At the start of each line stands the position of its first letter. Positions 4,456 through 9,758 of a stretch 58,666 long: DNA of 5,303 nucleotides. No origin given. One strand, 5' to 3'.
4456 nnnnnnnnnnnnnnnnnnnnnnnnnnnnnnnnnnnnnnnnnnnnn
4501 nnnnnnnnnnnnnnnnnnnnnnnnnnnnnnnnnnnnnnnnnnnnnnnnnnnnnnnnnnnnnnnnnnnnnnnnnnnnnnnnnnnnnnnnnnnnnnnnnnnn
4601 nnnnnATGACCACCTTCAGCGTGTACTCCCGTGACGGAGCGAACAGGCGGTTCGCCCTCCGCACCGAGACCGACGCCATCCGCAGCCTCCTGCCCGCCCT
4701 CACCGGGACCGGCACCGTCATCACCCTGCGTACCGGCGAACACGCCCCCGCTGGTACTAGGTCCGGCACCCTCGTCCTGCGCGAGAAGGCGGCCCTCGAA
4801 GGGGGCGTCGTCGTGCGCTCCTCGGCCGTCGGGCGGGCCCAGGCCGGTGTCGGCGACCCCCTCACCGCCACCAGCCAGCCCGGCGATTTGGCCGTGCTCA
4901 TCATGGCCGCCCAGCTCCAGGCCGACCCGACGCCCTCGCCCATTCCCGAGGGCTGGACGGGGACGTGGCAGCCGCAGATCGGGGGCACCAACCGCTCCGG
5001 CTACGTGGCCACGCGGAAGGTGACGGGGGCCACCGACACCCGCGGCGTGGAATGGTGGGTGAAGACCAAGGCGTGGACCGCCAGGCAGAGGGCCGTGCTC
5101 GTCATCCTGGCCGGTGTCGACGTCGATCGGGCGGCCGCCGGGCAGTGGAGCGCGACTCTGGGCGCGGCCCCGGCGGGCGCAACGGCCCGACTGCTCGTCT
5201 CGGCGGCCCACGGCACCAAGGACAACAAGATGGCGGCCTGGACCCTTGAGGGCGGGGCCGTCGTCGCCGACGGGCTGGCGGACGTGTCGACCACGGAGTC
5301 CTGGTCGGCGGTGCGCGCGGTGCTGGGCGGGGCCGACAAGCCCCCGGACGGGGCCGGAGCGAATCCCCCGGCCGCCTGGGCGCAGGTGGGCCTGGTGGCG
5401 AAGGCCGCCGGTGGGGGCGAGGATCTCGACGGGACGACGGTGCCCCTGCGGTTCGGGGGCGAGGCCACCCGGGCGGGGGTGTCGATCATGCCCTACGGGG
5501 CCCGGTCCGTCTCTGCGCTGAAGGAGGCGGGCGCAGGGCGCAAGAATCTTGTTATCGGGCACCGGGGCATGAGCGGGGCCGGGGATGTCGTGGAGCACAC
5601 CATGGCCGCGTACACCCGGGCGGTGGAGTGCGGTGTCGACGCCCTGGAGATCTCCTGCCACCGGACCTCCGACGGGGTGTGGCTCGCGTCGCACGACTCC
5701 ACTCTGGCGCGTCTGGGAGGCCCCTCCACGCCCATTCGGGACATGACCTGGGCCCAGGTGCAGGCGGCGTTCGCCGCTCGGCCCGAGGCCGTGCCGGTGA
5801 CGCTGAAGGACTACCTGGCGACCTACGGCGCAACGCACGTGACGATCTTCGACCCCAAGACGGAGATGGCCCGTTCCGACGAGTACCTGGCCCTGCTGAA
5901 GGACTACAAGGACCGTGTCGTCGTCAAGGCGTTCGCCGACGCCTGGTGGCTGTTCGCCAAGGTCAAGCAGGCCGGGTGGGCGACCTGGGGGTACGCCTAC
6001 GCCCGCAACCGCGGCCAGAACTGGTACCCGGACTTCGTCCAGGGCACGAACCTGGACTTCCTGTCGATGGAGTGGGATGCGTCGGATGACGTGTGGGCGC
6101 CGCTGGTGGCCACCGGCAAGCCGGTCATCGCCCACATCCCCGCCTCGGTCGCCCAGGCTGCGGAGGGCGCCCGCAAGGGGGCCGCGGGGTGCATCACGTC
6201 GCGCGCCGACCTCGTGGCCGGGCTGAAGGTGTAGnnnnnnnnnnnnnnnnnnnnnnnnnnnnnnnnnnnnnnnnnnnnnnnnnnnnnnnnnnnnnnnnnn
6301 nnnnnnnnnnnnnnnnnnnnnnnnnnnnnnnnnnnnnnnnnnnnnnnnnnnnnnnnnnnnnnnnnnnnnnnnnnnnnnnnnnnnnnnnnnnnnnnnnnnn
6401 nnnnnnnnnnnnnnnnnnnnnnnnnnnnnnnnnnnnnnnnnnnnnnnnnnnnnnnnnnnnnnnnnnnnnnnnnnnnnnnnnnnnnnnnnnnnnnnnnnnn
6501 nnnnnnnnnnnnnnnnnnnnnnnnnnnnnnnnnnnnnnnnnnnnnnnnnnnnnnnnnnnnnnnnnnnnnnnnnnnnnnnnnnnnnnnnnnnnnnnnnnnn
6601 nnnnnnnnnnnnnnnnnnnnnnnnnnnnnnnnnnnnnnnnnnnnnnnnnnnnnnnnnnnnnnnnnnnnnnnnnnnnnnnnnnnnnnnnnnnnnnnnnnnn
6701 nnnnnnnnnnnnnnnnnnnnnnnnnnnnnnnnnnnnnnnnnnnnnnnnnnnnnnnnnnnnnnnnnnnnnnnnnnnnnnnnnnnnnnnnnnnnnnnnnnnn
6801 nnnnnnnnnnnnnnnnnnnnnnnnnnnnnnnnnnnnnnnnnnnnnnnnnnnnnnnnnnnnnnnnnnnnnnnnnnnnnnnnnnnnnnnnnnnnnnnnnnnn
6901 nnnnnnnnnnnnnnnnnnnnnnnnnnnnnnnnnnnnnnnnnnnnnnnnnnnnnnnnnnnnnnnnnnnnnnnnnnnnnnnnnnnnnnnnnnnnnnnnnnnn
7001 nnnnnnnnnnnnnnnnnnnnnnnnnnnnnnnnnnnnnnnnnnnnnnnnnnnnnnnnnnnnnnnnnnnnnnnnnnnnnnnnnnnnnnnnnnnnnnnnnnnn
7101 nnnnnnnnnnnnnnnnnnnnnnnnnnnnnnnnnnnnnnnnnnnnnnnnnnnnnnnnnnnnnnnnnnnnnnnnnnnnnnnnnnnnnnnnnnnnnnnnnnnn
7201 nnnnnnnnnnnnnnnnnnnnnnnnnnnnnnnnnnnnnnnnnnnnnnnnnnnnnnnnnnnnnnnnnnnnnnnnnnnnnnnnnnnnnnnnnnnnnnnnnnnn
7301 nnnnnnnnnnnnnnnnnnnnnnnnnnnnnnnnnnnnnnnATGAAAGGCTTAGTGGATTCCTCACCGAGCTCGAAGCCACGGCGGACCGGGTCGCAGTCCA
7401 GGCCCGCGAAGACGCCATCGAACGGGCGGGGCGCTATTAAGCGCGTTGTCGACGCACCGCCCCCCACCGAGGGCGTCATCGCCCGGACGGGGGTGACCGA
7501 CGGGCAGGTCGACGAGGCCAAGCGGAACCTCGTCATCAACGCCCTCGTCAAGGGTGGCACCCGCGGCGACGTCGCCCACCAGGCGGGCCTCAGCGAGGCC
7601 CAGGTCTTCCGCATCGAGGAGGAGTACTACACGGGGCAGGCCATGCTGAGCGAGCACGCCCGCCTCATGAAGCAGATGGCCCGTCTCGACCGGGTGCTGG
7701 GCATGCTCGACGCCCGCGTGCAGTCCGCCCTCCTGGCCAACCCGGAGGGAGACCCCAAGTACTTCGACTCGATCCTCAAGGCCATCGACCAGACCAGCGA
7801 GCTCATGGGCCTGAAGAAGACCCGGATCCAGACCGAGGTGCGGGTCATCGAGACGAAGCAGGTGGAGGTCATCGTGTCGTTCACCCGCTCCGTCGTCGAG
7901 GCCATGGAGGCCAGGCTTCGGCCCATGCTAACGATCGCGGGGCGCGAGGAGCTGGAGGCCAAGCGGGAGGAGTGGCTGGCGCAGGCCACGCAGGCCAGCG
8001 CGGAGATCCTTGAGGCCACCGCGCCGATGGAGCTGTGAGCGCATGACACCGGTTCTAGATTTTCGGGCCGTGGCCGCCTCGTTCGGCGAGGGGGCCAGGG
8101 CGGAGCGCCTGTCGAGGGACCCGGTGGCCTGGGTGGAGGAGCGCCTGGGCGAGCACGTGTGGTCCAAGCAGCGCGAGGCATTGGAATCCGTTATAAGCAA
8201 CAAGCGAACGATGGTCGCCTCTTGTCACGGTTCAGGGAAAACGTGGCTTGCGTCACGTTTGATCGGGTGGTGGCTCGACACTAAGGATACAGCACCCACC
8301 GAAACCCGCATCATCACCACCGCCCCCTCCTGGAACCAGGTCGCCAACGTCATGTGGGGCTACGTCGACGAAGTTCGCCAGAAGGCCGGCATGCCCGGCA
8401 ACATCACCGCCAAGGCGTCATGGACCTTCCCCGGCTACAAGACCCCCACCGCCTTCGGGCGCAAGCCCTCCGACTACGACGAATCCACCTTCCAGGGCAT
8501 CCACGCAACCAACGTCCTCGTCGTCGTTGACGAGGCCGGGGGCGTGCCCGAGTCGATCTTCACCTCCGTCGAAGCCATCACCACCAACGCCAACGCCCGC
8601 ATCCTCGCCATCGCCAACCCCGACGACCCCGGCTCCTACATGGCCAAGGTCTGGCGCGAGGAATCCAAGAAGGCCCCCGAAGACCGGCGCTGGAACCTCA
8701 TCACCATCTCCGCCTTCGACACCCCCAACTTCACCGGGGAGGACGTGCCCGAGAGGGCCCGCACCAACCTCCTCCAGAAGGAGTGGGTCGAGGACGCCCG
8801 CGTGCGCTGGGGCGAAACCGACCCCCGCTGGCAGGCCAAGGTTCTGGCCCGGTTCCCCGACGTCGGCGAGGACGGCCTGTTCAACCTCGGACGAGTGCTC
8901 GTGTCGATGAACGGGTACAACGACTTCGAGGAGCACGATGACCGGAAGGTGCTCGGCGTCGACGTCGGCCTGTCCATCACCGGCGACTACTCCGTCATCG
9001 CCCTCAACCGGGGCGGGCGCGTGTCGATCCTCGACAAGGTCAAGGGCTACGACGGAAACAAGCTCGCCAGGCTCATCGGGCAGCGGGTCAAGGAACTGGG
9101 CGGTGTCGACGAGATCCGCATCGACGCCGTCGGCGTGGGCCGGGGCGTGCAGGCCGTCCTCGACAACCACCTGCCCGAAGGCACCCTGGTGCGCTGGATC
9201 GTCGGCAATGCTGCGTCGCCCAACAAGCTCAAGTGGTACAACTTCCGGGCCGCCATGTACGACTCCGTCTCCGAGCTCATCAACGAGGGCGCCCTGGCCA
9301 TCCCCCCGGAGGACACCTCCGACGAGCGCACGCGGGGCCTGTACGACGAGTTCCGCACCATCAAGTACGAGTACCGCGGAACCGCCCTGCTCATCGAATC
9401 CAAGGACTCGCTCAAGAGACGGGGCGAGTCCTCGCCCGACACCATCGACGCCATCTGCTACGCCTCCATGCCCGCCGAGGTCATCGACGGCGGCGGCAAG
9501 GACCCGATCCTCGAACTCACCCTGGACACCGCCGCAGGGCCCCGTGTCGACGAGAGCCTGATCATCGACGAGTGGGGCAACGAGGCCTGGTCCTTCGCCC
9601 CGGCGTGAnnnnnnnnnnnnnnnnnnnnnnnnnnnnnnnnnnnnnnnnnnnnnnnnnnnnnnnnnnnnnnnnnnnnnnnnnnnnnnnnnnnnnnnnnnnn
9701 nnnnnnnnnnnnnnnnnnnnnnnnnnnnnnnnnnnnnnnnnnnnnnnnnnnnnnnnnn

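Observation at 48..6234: Two enzymatic proteins (SGNH-esterase-like and GDPD) share an N-terminal tag and bracket the endolysin-holin pair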

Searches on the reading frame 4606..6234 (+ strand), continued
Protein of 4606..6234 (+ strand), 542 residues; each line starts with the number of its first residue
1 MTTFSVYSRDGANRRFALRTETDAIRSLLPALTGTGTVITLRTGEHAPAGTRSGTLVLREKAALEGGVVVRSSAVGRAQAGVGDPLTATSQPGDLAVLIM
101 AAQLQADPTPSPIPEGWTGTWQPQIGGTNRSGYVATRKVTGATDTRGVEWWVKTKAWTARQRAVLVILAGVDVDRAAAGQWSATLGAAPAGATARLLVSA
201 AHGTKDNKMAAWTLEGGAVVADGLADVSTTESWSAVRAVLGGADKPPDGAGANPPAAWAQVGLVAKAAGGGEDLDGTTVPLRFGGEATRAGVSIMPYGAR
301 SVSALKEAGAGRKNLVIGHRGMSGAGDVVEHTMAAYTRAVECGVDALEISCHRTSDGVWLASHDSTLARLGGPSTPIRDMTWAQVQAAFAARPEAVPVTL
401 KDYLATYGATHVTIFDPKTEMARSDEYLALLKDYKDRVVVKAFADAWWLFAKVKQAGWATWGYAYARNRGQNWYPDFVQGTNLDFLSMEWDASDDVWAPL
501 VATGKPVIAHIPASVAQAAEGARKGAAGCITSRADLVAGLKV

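Call 63: find_related_loci(query=A6, collection=viral_contigs, flank=8000)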
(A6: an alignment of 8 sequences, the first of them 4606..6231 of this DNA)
Query A6 (542 aa) in viral_contigs; peptide patterns used: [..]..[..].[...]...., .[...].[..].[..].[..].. (x = any residue, [..] = any of these).
101 stretches matched a pattern; 87 encode a relative of the query (tblastn E <= 1e-3); the best 80 are kept; 80 distinct loci.
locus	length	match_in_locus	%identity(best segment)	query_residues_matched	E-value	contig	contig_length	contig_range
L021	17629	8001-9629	90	1-542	0e+0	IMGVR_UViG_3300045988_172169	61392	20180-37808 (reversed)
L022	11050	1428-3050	90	1-542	0e+0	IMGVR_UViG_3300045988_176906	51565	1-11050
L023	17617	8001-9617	89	1-542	0e+0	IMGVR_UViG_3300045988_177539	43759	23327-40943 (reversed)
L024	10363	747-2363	88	1-542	0e+0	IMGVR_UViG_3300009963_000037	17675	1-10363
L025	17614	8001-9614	91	1-542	0e+0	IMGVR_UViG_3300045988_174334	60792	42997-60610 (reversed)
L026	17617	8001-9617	90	1-542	0e+0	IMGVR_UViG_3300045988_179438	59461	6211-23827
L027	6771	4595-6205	83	1-542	0e+0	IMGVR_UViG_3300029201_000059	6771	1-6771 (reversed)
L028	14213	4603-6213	83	1-542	0e+0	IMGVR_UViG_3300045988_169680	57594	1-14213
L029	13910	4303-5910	84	1-542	0e+0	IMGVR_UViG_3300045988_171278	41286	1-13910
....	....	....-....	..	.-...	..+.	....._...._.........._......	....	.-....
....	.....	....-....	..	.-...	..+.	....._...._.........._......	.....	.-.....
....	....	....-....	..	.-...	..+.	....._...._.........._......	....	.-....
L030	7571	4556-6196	83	1-542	0e+0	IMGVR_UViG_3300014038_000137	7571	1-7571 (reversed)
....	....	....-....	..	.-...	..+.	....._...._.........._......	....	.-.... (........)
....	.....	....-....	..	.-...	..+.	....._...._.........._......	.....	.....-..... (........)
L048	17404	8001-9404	40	70-542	1e-90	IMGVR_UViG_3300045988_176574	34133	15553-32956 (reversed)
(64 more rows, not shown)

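Call 79: search_protein_families(library=phrogs, proteins=[L048:7651-7992:+, L048:7113-7658:+, L048:9416-9649:+, L048:10687-11070:+, L048:9774-10679:+, L048:6426-7097:+], max_evalue=0.01)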
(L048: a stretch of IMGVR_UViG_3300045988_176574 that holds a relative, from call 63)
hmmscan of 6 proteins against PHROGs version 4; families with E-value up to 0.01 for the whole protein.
L048:7651-7992:+ (113 aa): 0 families

L048:7113-7658:+ (181 aa): 1 family
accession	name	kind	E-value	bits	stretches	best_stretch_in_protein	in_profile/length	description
phrog_4338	-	unknown function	1.3e-52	179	1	1-176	1-175/180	-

L048:9416-9649:+ (77 aa): 0 families

L048:10687-11070:+ (127 aa): 2 families
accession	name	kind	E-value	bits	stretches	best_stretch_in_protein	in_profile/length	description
phrog_5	-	connector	6.1e-11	43.6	1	31-124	119-205/239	tail completion or Neck1 protein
phrog_169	-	connector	0.0011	20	1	27-62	145-180/275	tail completion or Neck1 protein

L048:9774-10679:+ (301 aa): 4 families
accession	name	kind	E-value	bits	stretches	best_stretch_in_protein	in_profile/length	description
phrog_21825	-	lysis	1.7e-54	186.2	1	5-295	5-283/289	endolysin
phrog_21357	-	lysis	2.9e-25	90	1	48-170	39-163/225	endolysin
phrog_9589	-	lysis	4.9e-07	30.9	1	46-177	46-167/281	endolysin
phrog_1259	-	tail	0.0035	16.1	1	35-137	1017-1110/1179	baseplate hub subunit and tail lysozyme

L048:6426-7097:+ (223 aa): 3 families
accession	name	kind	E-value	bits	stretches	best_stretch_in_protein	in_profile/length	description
phrog_2645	-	tail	2.2e-75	254.4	1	1-221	1-218/270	major tail protein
phrog_2634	-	tail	3.9e-10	40.8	1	17-170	13-166/213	major tail protein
phrog_88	-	tail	1.2e-06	29.1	1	30-180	46-185/291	major tail protein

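Call 80: search_protein_families(library=pfam, proteins=[L048:7651-7992:+, L048:7113-7658:+, L048:9416-9649:+, L048:10687-11070:+, L048:9774-10679:+, L048:6426-7097:+], max_evalue=0.01)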
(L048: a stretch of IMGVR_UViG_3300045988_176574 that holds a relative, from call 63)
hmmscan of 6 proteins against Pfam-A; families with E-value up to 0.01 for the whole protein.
L048:7651-7992:+ (113 aa): 0 families

L048:7113-7658:+ (181 aa): 0 families

L048:9416-9649:+ (77 aa): 0 families

L048:10687-11070:+ (127 aa): 0 families

L048:9774-10679:+ (301 aa): 1 family
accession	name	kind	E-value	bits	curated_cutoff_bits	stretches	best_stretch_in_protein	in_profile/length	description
PF05257.22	CHAP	-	1.8e-08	35.2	26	1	50-135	7-81/81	CHAP domain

L048:6426-7097:+ (223 aa): 0 families

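Call 84: search_protein_families(library=pfam, proteins=[L027:144-2000:+, L030:449-2371:+], max_evalue=1)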
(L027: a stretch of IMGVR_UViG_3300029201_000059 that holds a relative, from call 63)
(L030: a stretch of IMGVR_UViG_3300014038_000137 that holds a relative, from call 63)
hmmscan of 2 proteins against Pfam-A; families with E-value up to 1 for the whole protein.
L027:144-2000:+ (619 aa): 2 families
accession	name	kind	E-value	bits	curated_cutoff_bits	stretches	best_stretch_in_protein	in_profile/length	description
PF13472.12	Lipase_GDSL_2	-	0.00086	20.3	32.9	1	104-228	44-161/178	GDSL-like Lipase/Acylhydrolase family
PF02839.19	CBM_5_12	-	0.0057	17.1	26.2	1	230-262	4-41/44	Carbohydrate-binding module family 5/12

L030:449-2371:+ (641 aa): 2 families
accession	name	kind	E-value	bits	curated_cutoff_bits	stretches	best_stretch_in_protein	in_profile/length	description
PF13472.12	Lipase_GDSL_2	-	2.4e-08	35.1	32.9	1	63-224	6-162/178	GDSL-like Lipase/Acylhydrolase family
PF02839.19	CBM_5_12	-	0.16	12.5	26.2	1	227-260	3-42/44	Carbohydrate-binding module family 5/12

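Call 101: fold_search(model_id=the predicted structure, library=pdb)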
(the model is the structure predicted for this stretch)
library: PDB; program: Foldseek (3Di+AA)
matches with E <= 10: 802; with E <= 0.001: 5
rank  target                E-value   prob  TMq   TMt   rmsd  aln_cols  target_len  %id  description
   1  5t9b                  1.2e-04  1.00  0.22  0.41  10.8       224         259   20  Crystal structure of B. subtilis 168 GlpQ in complex with glycerol-3-phosphate (5 minute soak) (released 2016-11-02)
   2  5t91                  1.6e-04  1.00  0.22  0.41  10.8       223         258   21  Crystal structure of B. subtilis 168 GlpQ in complex with bicine (released 2016-11-02)
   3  5t9c                  2.8e-04  1.00  0.21  0.39  10.9       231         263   19  Crystal structure of B. subtilis 168 GlpQ in complex with glycerol-3-phosphate (1 hour soak) (released 2016-11-02)
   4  2oog_D                4.2e-04  1.00  0.20  0.37  11.4       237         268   20  Crystal structure of glycerophosphoryl diester phosphodiesterase from Staphylococcus aureus (released 2007-02-06)
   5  2oog_A                7.5e-04  1.00  0.21  0.38  11.2       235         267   19  Crystal structure of glycerophosphoryl diester phosphodiesterase from Staphylococcus aureus (released 2007-02-06)
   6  3l12_A                2.4e-03  1.00  0.21  0.34  10.9       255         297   19  Crystal structure of Putative glycerophosphoryl diester phosphodiesterase (YP_165505.1) from Silicibacter pomeroyi DSS (released 2009-12-29)
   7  3no3                  2.7e-03  0.99  0.20  0.39  10.6       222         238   18  Crystal structure of a glycerophosphodiester phosphodiesterase (BDI_0402) from Parabacteroides distasonis ATCC 8503 at 1 (released 2010-07-28)
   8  3l12_B                4.8e-03  0.99  0.22  0.36  10.8       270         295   18  Crystal structure of Putative glycerophosphoryl diester phosphodiesterase (YP_165505.1) from Silicibacter pomeroyi DSS (released 2009-12-29)
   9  2pz0_B                6.3e-03  0.98  0.19  0.37  12.3       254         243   18  Crystal structure of Glycerophosphodiester Phosphodiesterase (GDPD) from T. tengcongensis (released 2008-04-01)
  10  2o55                  1.0e-02  0.99  0.21  0.40  10.8       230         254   16  Crystal Structure of a putative glycerophosphodiester phosphodiesterase from Galdieria sulphuraria (released 2006-12-19)
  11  2pz0_A                1.1e-02  0.97  0.19  0.38  11.7       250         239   18  Crystal structure of Glycerophosphodiester Phosphodiesterase (GDPD) from T. tengcongensis (released 2008-04-01)
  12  3ch0                  1.6e-02  0.98  0.21  0.38  11.2       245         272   17  Crystal structure of glycerophosphoryl diester phosphodiesterase (YP_677622.1) from Cytophaga hutchinsonii ATCC 33406 at (released 2008-03-18)
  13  1zcc_A                1.7e-02  0.91  0.16  0.31  11.1       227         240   14  Crystal structure of glycerophosphodiester phosphodiesterase from Agrobacterium tumefaciens str.C58 (released 2005-05-03)
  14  7wwc_A                2.8e-02  0.97  0.21  0.24  10.3       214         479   17  Crystal structure of beta-1,3(4)-glucanase with Laminaritriose (released 2023-02-15)
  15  1zcc_C                4.2e-02  0.82  0.16  0.32  11.1       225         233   15  Crystal structure of glycerophosphodiester phosphodiesterase from Agrobacterium tumefaciens str.C58 (released 2005-05-03)
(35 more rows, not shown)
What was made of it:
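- On GDPD, glycerophosphodiester phosphodiesterase (gene D): Foldseek's top hits are GlpQ, but with TM about 0.4 and rmsd about 11 A (call 101).
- Closest known: Bacillus subtilis GlpQ and Staphylococcus aureus GlpQ. Same: They are the top Foldseek hits of the (poor) D model (call 101).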

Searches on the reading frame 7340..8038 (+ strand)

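Call 29: search_protein_families(library=phrogs, proteins=[window:7340-8038:+], max_evalue=0.01)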
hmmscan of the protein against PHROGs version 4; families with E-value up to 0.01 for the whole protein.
window:7340-8038:+ (232 aa): 2 families
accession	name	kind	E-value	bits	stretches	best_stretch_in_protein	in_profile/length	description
phrog_19906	-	DNA, RNA and nucleotide metabolism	1.8e-06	28.8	1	62-214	17-166/192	DNA binding protein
phrog_645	-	DNA, RNA and nucleotide metabolism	0.00023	22.3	1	59-173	24-136/196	Rnase E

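Call 30: search_protein_families(library=pfam, proteins=[window:7340-8038:+], max_evalue=0.01)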
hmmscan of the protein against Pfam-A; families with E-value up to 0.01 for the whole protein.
window:7340-8038:+ (232 aa): 0 families

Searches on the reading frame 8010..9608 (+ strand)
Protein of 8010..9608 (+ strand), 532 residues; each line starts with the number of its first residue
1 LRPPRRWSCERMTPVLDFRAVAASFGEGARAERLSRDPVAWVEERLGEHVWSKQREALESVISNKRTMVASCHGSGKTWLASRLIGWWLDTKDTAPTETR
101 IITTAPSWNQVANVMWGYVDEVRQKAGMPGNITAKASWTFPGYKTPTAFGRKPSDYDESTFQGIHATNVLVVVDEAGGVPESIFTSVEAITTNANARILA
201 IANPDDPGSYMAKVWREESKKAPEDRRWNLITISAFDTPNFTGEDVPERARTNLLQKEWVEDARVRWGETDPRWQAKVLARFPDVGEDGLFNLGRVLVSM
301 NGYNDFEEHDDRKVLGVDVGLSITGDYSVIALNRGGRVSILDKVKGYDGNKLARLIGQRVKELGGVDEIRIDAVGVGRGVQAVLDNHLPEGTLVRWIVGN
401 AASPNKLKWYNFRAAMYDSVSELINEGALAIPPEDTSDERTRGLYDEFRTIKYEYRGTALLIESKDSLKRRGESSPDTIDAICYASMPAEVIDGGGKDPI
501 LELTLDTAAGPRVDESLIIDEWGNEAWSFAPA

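Call 16: search_dna_similar(query=window:8010-9608:+, collection=phages, mode=protein, max_rows=15)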
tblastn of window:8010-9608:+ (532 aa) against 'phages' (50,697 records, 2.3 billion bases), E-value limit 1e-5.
Records with a match: 358; places in all: 359; records where one place covers at least 80% of the query: 157.
Best place of each record, by identity: <60% 358.
By first word of the organism name: Salinibacter 183; Microbacterium 33; Arthrobacter 29; Streptomyces 22; Clostridium 18; Xanthomonas 15; Liberibacter 6; Caudoviricetes 5; Clavibacter 5; Bacillus 4; and 24 more.
By host as written in the record: Salinibacter ruber M8 183; Arthrobacter sp. ATCC 21022 26; - 13; Streptomyces griseus ATCC 10137 10; Microbacterium foliorum NRRL B-24224 SEA 9; Microbacterium foliorum NRRL B-24224 8; Microbacterium paraoxydans NRRL B-14843 7; Clostridium perfringens 7; and 54 more.
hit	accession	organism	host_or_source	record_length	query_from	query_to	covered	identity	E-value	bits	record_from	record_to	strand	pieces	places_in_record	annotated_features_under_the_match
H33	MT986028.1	Arthrobacter phage Thunderclap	Arthrobacter sp. ATCC 21022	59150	18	522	95%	37.8%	1e-94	321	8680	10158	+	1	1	22: terminase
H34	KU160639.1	Arthrobacter phage Anansi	Arthrobacter sp. ATCC 21022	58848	18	522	95%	37.8%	1e-94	321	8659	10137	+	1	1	22: terminase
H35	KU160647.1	Arthrobacter phage Gorgeous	Arthrobacter sp. ATCC 21022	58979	18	522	95%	37.8%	1e-94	321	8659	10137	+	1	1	22: terminase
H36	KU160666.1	Arthrobacter phage SorJuana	Arthrobacter sp. ATCC 21022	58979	18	522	95%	37.8%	1e-94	321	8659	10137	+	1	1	22: terminase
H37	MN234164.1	Arthrobacter phage Yeezus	Arthrobacter sp. ATCC 21022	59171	18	522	95%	37.8%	1e-94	321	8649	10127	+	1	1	21: terminase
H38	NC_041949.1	Arthrobacter phage Amigo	Arthrobacter sp. ATCC 21022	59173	18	522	95%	37.8%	1e-94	321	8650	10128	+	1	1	22: terminase large subunit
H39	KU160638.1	Arthrobacter phage Amigo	Arthrobacter sp. ATCC 21022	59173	18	522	95%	37.8%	1e-94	321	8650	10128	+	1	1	22: terminase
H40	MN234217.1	Arthrobacter phage Ichor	Arthrobacter sp. ATCC 21022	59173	18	522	95%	37.8%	1e-94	321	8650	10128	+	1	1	21: terminase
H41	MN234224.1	Arthrobacter phage Jaek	Arthrobacter sp. ATCC 21022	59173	18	522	95%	37.8%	1e-94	321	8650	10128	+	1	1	21: terminase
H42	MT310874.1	Arthrobacter phage Boersma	Arthrobacter sp. ATCC 21022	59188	18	522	95%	37.8%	1e-94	321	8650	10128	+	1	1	23: terminase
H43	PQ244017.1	Arthrobacter phage Amavida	Arthrobacter sp. ATCC 21022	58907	18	522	95%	37.6%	4e-95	323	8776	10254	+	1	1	24: terminase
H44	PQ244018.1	Arthrobacter phage Heylee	Arthrobacter sp. ATCC 21022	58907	18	522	95%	37.6%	4e-95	323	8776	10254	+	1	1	24: terminase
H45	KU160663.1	Arthrobacter phage Rings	Arthrobacter sp. ATCC 21022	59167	18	522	95%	37.6%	4e-95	323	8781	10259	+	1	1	21: terminase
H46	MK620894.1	Streptomyces phage Kradal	Streptomyces griseofuscus ATCC 23916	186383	23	528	95%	36.8%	2e-55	273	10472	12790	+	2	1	23: terminase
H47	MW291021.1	Streptomyces phage EhyElimayoE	Streptomyces lividans JI 1326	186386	23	528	95%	36.8%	2e-55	273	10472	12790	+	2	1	23: terminase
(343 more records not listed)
